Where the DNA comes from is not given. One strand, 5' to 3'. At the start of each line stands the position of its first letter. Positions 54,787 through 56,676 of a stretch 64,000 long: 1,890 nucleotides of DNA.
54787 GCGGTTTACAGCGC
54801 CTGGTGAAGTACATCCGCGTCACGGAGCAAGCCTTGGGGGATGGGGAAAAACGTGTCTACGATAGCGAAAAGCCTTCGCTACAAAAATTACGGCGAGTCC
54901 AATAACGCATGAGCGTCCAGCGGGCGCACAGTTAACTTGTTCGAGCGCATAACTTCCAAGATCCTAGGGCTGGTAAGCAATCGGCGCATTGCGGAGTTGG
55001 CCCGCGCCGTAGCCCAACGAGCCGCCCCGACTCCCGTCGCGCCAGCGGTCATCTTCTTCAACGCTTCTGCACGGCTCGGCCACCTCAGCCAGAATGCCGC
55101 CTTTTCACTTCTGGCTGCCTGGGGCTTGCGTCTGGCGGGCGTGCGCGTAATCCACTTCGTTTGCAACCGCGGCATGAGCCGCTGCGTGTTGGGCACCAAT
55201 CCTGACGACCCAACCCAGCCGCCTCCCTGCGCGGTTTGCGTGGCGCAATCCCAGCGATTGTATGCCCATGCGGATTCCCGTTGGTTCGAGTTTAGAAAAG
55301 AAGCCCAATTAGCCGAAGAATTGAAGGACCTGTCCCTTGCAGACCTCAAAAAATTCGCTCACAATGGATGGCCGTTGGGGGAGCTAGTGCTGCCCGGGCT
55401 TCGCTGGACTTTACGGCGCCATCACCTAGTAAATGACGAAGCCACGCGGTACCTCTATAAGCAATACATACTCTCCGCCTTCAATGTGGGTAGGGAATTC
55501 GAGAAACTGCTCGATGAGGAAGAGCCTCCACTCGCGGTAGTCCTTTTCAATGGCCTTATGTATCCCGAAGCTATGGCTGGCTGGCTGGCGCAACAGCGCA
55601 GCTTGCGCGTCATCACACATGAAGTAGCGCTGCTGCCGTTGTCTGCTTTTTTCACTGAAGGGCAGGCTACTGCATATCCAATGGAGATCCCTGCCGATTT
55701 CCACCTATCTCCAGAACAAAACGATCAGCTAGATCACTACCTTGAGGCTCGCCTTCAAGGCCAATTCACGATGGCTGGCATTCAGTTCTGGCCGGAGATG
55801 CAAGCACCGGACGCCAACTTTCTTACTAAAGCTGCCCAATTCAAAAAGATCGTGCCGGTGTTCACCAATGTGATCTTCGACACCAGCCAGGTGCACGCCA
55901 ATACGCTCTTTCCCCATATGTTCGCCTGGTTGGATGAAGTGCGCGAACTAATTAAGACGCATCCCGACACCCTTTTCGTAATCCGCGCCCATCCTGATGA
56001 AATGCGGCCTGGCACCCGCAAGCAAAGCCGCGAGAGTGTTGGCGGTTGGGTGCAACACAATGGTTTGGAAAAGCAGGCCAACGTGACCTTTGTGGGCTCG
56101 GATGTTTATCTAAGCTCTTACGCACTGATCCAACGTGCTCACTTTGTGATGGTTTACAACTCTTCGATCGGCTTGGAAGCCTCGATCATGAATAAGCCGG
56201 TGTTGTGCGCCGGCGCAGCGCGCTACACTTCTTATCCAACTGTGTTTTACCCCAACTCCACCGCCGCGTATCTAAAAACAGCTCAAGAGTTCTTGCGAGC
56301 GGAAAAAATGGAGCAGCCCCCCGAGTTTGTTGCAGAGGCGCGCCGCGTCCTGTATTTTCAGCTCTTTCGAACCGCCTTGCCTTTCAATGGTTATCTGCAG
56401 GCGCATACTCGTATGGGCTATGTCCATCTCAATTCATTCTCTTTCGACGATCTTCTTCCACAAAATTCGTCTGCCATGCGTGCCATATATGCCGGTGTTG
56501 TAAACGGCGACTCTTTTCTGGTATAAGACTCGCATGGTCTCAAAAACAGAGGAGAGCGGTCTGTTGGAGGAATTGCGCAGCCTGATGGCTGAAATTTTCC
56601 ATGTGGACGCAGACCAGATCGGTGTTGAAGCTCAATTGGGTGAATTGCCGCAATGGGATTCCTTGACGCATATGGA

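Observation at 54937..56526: Family of KpsC/KpsS-like GT-B paralogues, possibly the CMP-ulosonic-acid transferases of the locus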

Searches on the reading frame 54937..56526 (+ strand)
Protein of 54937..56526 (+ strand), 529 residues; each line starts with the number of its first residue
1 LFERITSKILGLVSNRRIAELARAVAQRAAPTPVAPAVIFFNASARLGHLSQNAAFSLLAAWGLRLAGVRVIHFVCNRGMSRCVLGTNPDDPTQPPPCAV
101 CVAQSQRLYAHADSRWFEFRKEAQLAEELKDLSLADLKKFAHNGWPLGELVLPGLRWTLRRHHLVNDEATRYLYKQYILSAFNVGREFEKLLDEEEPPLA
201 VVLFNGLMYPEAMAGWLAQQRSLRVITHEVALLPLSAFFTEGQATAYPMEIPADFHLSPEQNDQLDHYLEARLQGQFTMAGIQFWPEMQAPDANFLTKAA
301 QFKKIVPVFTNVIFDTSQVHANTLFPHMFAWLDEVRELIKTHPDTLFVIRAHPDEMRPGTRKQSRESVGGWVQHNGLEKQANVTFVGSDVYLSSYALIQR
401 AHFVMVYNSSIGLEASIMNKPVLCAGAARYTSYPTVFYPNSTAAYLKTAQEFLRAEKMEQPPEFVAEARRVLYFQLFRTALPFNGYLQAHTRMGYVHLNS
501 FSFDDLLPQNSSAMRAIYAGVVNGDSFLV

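Call 7: search_protein_families(library=pfam, proteins=[window:54937-56526:+], max_evalue=1)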
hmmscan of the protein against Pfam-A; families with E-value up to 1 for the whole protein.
window:54937-56526:+ (529 aa): 2 families
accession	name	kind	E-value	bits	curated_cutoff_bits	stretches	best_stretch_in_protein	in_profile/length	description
PF05159.20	Capsule_synth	-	1.2e-07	31.9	20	1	301-431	142-267/310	Capsule polysaccharide biosynthesis protein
PF02350.25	Epimerase_2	-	0.21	10.9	30.6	1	329-423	201-282/347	UDP-N-acetylglucosamine 2-epimerase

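Call 14: search_protein_families(library=ncbifam, proteins=[window:54937-56526:+], max_evalue=0.01)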
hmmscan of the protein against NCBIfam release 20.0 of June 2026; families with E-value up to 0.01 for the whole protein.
window:54937-56526:+ (529 aa): 2 families
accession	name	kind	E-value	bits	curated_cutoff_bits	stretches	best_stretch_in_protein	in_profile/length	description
NF046086.1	BFO_1060_trans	domain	1.2e-09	37.8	200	1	328-426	204-290/365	BFO_1060 family glycosyltransferase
TIGR04396.2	surf_polysacc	subfamily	0.0059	15.8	125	0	330-424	209-287/427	surface carbohydrate biosynthesis protein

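Call 16: find_homologous_proteins(query=window:54937-56526:+)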
Query window:54937-56526:+ (529 aa): 5750 proteins with E <= 0.001 among 8000 candidates; the best 120 are listed.
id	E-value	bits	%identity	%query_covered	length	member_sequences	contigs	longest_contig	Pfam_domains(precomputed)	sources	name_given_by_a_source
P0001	0.0e+0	1214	100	100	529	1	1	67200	PF05159.21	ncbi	ncbi:MAG: hypothetical protein WD740_08125 [Anaerolineales bacterium]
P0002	3.5e-268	909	76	100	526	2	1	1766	PF05159.21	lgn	-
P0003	1.1e-266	904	75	100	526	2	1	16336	PF05159.21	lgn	-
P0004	7.7e-262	888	73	100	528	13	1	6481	PF05159.21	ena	-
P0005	4.4e-261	885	74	100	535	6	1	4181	PF05159.21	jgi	jgi:hypothetical protein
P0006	8.3e-261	884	76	100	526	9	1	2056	PF05159.21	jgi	jgi:hypothetical protein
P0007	2.8e-259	879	74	100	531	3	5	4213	PF05159.21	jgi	-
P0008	5.2e-259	878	74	100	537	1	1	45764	PF05159.21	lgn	-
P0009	3.3e-257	872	76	96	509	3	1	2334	PF05159.21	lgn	-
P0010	7.2e-255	865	73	100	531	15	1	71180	PF05159.21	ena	-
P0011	2.9e-253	859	72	100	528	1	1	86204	PF05159.21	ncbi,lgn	ncbi:MAG: hypothetical protein WEA61_06920 [Anaerolineales bacterium]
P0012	4.2e-253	859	73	100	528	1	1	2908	PF05159.21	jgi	jgi:hypothetical protein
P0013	4.9e-252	855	71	100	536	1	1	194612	PF05159.21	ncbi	ncbi:MAG: hypothetical protein WD751_02585 [Anaerolineales bacterium]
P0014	2.0e-247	840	70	100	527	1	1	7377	PF05159.21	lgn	-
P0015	4.1e-246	836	69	100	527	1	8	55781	PF05159.21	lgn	-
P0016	1.5e-242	824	69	100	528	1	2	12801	PF05159.21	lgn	-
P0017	4.3e-242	823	71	96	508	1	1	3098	PF05159.21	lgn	-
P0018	2.3e-241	820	69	100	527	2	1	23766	PF05159.21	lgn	-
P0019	2.3e-238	810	67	100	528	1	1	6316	PF05159.21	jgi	jgi:capsule polysaccharide modification protein KpsS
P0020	9.6e-238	808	68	100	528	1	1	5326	PF05159.21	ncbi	ncbi:MAG: hypothetical protein WEC37_02170 [Anaerolineales bacterium]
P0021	3.1e-235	800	67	100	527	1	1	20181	PF05159.21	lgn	-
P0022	7.0e-235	799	68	100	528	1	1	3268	PF05159.21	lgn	-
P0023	1.9e-234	797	67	100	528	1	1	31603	PF05159.21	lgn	-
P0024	5.3e-233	793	66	100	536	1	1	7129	PF05159.21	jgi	jgi:hypothetical protein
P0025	9.3e-233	792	67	100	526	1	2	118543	PF05159.21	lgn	-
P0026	1.5e-232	791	65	100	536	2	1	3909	PF05159.21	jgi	jgi:hypothetical protein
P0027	7.9e-232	789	66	100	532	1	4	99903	PF05159.21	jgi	-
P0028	1.1e-231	788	67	96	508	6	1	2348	PF05159.21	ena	-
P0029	1.8e-231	788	68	94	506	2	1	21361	PF05159.21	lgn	-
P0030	4.2e-231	786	67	100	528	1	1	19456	PF05159.21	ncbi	-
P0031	8.1e-231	785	66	100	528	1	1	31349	PF05159.21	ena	-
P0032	1.5e-230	785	66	100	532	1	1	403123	PF05159.21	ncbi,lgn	-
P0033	1.6e-230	784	66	100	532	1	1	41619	PF05159.21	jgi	jgi:hypothetical protein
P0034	5.4e-230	783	65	100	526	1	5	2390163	PF05159.21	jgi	jgi:hypothetical protein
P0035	6.4e-230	782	67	100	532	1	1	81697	PF05159.21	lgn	-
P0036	8.6e-229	779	66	100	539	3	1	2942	PF05159.21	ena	-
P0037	1.7e-228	778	67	100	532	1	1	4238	PF05159.21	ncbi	-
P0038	2.0e-228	777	66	99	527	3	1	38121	PF05159.21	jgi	jgi:capsule polysaccharide modification protein KpsS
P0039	9.3e-228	775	68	97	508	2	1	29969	PF05159.21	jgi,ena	-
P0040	1.3e-227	775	68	93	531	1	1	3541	PF05159.21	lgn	-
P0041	2.0e-227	774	65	100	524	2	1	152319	PF05159.21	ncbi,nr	ncbi:MAG: hypothetical protein KIS85_01590 [Anaerolineales bacterium]|nr:hypothetical protein [Anaer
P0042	8.3e-227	772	67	96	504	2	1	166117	PF05159.21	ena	-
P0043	5.4e-226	769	66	100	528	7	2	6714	PF05159.21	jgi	-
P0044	9.7e-226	769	64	100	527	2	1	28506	PF05159.21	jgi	jgi:hypothetical protein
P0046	2.5e-224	764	64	100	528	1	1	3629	PF05159.21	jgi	jgi:hypothetical protein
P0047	7.3e-224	762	67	96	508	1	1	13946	PF05159.21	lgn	-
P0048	2.6e-223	761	65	100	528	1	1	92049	PF05159.21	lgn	-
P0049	8.2e-223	759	64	99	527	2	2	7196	PF05159.21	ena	-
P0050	1.1e-222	759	64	100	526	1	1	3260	PF05159.21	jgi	jgi:hypothetical protein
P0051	2.7e-222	757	64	100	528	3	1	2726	PF05159.21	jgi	jgi:hypothetical protein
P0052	5.5e-222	756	64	99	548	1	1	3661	PF05159.21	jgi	-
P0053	4.8e-221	753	64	100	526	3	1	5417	PF05159.21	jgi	jgi:hypothetical protein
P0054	1.3e-219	748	62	100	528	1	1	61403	PF05159.21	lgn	-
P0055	4.0e-219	747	62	99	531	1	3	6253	PF05159.21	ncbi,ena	-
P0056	3.0e-218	744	65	97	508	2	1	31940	PF05159.21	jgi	-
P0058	1.5e-217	742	63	100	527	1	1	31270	PF05159.21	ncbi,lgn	-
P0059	2.1e-217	741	65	94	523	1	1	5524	PF05159.21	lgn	-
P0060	3.2e-217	740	64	100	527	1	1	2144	PF05159.21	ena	-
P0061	3.3e-216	737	64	100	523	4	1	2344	PF05159.21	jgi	-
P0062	1.6e-215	735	63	97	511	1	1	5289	PF05159.21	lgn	-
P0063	1.9e-215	735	66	93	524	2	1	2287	PF05159.21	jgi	jgi:hypothetical protein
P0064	1.6e-214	732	65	94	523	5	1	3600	PF05159.21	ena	-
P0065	3.5e-214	730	62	100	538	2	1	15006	PF05159.21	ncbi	-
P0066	5.5e-214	730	60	100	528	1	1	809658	PF05159.21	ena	-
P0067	6.1e-214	730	64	100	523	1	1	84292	PF05159.21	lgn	-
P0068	4.4e-212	724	63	100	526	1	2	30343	PF05159.21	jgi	jgi:hypothetical protein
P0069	6.3e-212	723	62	100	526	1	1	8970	PF05159.21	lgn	-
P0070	1.1e-211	722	62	100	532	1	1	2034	PF05159.21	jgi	jgi:hypothetical protein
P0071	1.9e-211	721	60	99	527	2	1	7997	PF05159.21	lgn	-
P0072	2.2e-211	721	60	100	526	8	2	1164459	PF05159.21,PF02350.26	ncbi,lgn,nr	ncbi:MAG: hypothetical protein KIT46_04895 [Anaerolineales bacterium]|nr:hypothetical protein [Anaer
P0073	2.5e-211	721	62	99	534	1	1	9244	PF05159.21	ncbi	-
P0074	5.0e-209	713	60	99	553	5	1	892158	PF05159.21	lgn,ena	-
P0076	1.2e-208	712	63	100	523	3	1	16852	PF05159.21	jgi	jgi:hypothetical protein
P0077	2.4e-208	711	59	100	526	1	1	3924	PF05159.21,PF02350.26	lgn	-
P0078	5.6e-208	710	61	100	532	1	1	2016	PF05159.21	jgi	jgi:hypothetical protein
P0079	7.7e-208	710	67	88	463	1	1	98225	PF05159.21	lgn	-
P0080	8.2e-208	709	60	100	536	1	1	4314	PF05159.21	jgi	jgi:hypothetical protein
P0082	7.7e-207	706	62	100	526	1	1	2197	PF05159.21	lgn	-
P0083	9.7e-207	706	63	93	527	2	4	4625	PF05159.21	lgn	-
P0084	1.6e-206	705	62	98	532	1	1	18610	PF05159.21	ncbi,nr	ncbi:MAG: hypothetical protein JXB38_19015 [Anaerolineales bacterium]|nr:hypothetical protein [Anaer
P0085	1.1e-205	702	62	93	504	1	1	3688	PF05159.21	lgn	-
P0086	1.2e-205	702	61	99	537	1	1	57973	PF05159.21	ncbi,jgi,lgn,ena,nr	ncbi:MAG: hypothetical protein OEZ02_06320 [Anaerolineae bacterium]|nr:hypothetical protein [Anaerol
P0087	1.3e-204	699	61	96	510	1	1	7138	PF05159.21,PF02350.26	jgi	jgi:hypothetical protein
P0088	2.8e-204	698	59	100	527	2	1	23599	PF05159.21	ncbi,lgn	-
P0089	2.7e-203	695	59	99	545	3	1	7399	PF05159.21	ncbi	ncbi:MAG TPA: hypothetical protein VF498_15665 [Anaerolineales bacterium]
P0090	8.7e-203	693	68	85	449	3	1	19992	PF05159.21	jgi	-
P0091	1.1e-202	693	62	93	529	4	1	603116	PF05159.21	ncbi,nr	ncbi:MAG: hypothetical protein KF698_09405 [Anaerolineales bacterium]|nr:hypothetical protein [Anaer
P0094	3.3e-202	691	63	93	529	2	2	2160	PF05159.21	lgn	-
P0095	3.7e-202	691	66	88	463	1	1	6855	PF05159.21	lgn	-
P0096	5.8e-202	690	60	98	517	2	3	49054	PF05159.21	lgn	-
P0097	9.8e-202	689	59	99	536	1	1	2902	PF05159.21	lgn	-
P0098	2.3e-201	688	67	85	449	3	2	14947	PF05159.21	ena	-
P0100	5.6e-201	687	58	100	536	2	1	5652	PF05159.21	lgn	-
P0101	9.7e-201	686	67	85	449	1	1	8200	PF05159.21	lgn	-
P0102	1.6e-200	685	58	100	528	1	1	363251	PF05159.21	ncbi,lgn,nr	ncbi:MAG: hypothetical protein HYZ26_13440 [Chloroflexi bacterium]|nr:hypothetical protein [Chlorofl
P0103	2.3e-200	685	65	88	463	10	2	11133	PF05159.21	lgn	-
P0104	4.7e-200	684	62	93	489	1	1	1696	PF05159.21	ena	-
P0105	7.9e-200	683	59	99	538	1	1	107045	PF05159.21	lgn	-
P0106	9.8e-200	683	61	93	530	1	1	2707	PF05159.21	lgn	-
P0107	1.6e-199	682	58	98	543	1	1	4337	PF05159.21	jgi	jgi:hypothetical protein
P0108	3.0e-199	681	56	97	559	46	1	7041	PF05159.21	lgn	-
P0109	3.6e-199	681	56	97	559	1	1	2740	PF05159.21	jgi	jgi:hypothetical protein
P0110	3.6e-199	681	56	97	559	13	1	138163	PF05159.21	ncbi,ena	-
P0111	4.0e-199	681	57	99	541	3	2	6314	PF05159.21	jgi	jgi:hypothetical protein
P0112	9.9e-199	679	59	100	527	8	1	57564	PF05159.21,PF02350.26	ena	-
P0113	1.2e-198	679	60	98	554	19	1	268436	PF05159.21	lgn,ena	-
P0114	2.7e-198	678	61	91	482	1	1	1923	PF05159.21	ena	-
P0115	3.5e-198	678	62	93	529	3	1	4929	PF05159.21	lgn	-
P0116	4.3e-198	677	57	99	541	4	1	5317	PF05159.21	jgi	jgi:hypothetical protein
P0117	7.3e-198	677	57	98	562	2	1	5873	PF05159.21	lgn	-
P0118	1.3e-197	676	57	100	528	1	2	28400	PF05159.21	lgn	-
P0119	1.8e-197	675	57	100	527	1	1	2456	PF05159.21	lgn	-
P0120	1.8e-197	675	56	99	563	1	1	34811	PF05159.21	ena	-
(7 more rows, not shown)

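Call 17: find_encoding_contigs(protein=P0034, flank=8000, max_places=2)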
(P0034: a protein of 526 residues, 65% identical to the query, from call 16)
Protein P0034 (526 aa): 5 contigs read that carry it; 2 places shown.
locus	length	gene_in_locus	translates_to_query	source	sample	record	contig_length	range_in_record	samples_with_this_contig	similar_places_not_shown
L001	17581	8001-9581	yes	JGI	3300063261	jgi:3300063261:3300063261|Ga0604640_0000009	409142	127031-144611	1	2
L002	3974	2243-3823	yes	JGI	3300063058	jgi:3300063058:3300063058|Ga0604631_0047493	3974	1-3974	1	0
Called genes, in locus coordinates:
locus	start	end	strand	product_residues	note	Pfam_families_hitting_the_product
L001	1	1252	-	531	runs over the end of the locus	-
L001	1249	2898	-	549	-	-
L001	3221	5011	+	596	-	PF14306:PUA_2, PF01747:ATP-sulfurylase, PF01583:APS_kinase, PF13671:AAA_33 (faint)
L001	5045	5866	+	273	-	PF00106:adh_short, PF01370:Epimerase (weak), PF08659:KR, PF13561:adh_short_C2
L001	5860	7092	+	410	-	PF02348:CTP_transf_3, PF08282:Hydrolase_3 (weak)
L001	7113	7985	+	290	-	PF03102:NeuB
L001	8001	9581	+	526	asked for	PF05159:Capsule_synth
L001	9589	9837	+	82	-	-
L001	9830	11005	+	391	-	-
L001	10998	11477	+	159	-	PF00583:Acetyltransf_1, PF13508:Acetyltransf_7 (weak), PF13673:Acetyltransf_10 (weak)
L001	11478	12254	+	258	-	PF02522:Antibiotic_NAT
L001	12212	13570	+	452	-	PF16254:DUF4910, PF09940:DUF2172, PF04389:Peptidase_M28, PF16221:HTH_47 (faint)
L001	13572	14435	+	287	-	PF00685:Sulfotransfer_1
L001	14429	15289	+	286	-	PF13469:Sulfotransfer_3 (faint), PF00685:Sulfotransfer_1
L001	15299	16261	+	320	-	PF13641:Glyco_tranf_2_3, PF00535:Glycos_transf_2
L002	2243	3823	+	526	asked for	PF05159:Capsule_synth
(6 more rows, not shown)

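Call 18: find_encoding_contigs(protein=P0072, flank=8000, max_places=2)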
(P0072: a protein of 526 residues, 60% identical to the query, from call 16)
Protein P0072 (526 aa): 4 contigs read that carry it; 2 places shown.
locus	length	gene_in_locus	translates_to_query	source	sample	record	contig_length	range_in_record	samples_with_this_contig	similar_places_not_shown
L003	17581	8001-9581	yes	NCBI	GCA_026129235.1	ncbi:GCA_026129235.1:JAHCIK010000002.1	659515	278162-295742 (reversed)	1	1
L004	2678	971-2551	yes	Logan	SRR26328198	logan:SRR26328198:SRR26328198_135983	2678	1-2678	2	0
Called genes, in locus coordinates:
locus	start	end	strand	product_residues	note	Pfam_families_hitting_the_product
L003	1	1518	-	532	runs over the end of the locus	-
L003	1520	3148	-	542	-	PF13231:PMT_2 (weak)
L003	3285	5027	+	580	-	PF14306:PUA_2, PF01747:ATP-sulfurylase, PF01583:APS_kinase, PF13671:AAA_33 (weak)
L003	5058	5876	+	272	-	PF00106:adh_short, PF13561:adh_short_C2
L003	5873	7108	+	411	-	PF02348:CTP_transf_3, PF08282:Hydrolase_3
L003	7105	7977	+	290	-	PF03102:NeuB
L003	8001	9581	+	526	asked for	PF02350:Epimerase_2 (faint), PF05159:Capsule_synth (weak)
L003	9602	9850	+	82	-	PF00550:PP-binding (weak)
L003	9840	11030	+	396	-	-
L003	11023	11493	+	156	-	PF00583:Acetyltransf_1, PF13508:Acetyltransf_7 (weak), PF08445:FR47 (weak), PF13673:Acetyltransf_10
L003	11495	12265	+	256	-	PF02522:Antibiotic_NAT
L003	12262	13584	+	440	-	PF16254:DUF4910, PF09940:DUF2172, PF04389:Peptidase_M28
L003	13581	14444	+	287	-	PF00685:Sulfotransfer_1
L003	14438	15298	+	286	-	PF00685:Sulfotransfer_1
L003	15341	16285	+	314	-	PF00535:Glycos_transf_2, PF13641:Glyco_tranf_2_3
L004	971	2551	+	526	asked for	PF02350:Epimerase_2 (faint), PF05159:Capsule_synth (weak)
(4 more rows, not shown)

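Call 19: find_encoding_contigs(protein=P0102, flank=8000, max_places=2)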
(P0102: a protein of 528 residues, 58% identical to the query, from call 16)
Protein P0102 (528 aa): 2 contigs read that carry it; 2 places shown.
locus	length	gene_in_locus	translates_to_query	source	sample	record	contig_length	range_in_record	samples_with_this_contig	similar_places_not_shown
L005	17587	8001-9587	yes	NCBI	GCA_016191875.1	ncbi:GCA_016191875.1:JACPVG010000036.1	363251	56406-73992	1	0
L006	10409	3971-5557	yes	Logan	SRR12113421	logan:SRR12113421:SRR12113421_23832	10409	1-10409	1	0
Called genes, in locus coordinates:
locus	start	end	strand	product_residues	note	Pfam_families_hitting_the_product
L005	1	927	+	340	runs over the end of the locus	PF00685:Sulfotransfer_1, PF13469:Sulfotransfer_3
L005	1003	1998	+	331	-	PF01408:GFO_IDH_MocA, PF22725:GFO_IDH_MocA_C3, PF02894:GFO_IDH_MocA_C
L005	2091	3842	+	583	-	PF14306:PUA_2, PF01747:ATP-sulfurylase, PF01583:APS_kinase, PF13671:AAA_33 (weak)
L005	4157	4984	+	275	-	PF00106:adh_short, PF01370:Epimerase (weak), PF08659:KR, PF13561:adh_short_C2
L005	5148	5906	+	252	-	PF02348:CTP_transf_3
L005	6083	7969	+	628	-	PF03102:NeuB, PF08666:SAF, PF01261:AP_endonuc_2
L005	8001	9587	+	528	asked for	PF05159:Capsule_synth (weak)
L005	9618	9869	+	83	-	PF00550:PP-binding (weak)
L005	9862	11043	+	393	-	PF00587:tRNA-synt_2b (weak)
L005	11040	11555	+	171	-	PF13302:Acetyltransf_3, PF13420:Acetyltransf_4 (weak), PF00583:Acetyltransf_1, PF13673:Acetyltransf_10 (weak), PF13508:Acetyltransf_7, PF08445:FR47 (weak)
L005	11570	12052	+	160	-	PF13302:Acetyltransf_3 (weak), PF00583:Acetyltransf_1, PF13673:Acetyltransf_10, PF13508:Acetyltransf_7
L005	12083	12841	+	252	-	PF02522:Antibiotic_NAT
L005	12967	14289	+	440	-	PF16254:DUF4910, PF09940:DUF2172, PF04389:Peptidase_M28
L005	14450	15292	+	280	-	PF00685:Sulfotransfer_1 (weak)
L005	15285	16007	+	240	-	PF00685:Sulfotransfer_1, PF13469:Sulfotransfer_3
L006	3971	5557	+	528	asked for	PF05159:Capsule_synth (weak)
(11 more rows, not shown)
